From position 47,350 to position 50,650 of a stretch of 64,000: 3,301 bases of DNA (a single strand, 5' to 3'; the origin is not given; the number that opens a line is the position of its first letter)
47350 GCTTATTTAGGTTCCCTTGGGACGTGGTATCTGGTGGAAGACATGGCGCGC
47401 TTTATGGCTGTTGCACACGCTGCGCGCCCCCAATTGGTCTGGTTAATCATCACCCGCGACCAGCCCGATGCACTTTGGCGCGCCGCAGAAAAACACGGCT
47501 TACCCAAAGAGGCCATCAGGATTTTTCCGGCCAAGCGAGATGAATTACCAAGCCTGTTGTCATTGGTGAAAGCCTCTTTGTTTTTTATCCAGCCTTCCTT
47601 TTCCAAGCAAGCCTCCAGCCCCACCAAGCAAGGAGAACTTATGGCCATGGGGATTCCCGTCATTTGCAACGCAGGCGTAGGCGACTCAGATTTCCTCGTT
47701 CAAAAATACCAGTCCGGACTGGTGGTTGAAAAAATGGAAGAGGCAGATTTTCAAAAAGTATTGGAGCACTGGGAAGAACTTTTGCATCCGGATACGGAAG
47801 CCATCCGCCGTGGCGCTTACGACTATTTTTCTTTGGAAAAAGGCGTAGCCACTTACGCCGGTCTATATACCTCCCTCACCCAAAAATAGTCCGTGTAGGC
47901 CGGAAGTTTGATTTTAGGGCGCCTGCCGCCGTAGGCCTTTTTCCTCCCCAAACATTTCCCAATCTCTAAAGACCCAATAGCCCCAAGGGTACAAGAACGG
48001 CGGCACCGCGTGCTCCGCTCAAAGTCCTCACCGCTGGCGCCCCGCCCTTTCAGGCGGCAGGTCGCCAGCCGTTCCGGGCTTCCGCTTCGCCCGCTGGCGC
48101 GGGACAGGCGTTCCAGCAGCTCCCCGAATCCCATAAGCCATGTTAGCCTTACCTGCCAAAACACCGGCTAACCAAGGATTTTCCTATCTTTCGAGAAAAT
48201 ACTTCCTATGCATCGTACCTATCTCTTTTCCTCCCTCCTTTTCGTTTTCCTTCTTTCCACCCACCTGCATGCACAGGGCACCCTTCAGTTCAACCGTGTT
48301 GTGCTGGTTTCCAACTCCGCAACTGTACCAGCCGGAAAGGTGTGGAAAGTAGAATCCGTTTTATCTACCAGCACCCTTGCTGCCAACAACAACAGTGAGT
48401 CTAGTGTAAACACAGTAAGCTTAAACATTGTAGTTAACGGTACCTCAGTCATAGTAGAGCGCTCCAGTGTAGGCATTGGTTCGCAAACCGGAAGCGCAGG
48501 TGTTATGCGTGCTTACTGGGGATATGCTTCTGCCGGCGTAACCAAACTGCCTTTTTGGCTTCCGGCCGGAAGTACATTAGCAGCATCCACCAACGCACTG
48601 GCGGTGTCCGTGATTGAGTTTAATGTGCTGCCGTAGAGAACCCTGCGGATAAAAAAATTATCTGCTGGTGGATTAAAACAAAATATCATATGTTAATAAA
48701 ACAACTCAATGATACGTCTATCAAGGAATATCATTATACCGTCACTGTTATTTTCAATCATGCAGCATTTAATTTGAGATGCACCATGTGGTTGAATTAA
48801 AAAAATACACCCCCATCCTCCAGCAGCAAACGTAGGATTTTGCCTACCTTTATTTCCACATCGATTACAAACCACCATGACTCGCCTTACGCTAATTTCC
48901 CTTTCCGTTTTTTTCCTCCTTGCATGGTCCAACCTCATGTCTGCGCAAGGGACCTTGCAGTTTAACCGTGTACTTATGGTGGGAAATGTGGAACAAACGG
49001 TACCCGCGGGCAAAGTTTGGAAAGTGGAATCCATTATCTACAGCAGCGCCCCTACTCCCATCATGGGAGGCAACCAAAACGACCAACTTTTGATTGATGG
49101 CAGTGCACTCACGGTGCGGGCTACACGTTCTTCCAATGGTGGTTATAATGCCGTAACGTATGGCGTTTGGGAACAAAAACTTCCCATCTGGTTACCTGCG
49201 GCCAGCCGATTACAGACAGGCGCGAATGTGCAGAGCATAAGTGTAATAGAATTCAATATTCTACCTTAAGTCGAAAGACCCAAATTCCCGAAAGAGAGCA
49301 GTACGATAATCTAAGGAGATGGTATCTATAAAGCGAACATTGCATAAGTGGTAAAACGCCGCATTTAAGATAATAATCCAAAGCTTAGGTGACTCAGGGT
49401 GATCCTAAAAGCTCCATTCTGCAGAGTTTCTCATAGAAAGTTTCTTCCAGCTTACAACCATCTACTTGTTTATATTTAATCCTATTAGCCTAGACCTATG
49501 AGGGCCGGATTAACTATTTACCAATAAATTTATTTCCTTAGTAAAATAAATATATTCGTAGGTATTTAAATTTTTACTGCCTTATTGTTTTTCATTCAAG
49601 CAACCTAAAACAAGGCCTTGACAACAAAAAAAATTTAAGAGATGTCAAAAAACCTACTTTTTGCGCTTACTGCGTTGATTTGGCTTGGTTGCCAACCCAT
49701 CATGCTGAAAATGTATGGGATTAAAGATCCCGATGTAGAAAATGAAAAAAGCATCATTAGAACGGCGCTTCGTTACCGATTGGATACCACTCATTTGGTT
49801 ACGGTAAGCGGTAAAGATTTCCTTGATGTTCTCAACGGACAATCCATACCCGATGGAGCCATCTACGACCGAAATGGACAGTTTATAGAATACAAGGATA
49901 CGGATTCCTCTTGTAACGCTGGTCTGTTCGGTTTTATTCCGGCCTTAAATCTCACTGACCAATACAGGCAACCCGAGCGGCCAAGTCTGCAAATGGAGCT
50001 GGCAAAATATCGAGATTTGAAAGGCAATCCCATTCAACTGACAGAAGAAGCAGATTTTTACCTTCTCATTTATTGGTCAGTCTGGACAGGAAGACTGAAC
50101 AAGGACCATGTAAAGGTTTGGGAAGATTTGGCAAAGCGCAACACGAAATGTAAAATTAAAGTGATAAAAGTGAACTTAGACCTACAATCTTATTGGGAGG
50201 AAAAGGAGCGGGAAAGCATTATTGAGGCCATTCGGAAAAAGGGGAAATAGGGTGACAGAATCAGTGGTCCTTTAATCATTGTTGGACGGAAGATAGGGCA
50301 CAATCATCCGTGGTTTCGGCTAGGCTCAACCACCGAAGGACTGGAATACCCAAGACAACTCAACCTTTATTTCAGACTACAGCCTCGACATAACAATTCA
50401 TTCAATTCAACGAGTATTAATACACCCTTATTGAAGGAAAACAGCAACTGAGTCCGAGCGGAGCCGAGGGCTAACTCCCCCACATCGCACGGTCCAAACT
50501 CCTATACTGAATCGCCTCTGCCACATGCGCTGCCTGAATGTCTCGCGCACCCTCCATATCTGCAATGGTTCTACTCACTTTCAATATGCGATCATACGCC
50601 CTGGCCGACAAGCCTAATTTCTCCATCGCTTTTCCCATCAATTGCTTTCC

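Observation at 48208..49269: Tandem pair of paralogous small secreted proteins of an unrecognised family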

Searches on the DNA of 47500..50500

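Call 49: search_rna_families(source=window, start=47500, end=50500, threshold=evalue, max_evalue=1)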
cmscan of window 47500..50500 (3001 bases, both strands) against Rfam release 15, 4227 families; matches with E-value up to 1: 1.
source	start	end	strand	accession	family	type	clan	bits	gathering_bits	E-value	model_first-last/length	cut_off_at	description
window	48565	48646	+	RF00455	mir-15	Gene; miRNA;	CL00085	21.9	57.3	0.041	1-88/88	no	mir-15 microRNA precursor family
